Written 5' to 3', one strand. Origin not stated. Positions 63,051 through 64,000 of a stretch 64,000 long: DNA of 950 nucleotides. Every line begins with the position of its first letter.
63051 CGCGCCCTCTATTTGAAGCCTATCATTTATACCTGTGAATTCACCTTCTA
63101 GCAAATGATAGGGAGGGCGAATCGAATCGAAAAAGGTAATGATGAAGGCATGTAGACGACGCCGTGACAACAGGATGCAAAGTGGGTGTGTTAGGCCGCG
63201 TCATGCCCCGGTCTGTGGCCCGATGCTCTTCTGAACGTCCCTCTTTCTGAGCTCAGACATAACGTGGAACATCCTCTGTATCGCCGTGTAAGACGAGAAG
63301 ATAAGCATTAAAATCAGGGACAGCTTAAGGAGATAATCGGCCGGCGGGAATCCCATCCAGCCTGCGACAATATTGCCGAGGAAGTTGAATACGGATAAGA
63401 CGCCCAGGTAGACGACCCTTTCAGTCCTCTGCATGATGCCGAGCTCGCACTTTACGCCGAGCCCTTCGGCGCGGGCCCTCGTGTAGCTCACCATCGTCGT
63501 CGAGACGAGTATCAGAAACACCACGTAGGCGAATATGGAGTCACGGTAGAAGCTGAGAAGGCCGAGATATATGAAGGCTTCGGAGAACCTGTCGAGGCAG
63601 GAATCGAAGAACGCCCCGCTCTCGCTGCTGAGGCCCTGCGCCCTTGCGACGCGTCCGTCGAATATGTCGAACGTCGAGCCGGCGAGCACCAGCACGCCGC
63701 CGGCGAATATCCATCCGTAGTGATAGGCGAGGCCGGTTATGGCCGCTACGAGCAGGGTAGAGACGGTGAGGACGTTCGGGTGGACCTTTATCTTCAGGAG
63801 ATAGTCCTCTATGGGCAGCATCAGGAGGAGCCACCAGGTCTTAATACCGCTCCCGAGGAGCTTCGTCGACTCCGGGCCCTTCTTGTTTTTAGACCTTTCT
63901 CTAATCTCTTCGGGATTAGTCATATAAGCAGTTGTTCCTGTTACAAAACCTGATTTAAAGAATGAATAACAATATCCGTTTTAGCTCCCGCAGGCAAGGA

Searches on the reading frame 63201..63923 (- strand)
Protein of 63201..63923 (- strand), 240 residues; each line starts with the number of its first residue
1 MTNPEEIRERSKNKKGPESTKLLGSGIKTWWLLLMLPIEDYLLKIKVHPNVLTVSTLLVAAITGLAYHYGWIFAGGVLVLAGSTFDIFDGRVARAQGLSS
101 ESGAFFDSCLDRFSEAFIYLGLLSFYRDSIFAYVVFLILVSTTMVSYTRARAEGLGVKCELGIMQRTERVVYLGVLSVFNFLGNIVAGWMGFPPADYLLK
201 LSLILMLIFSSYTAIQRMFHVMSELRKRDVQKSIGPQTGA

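Call 72: find_encoding_contigs(protein=window:63201-63923:-, flank=10000, max_places=1)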
Protein window:63201-63923:- (240 aa): no gene with exactly this product is on record in the collection.
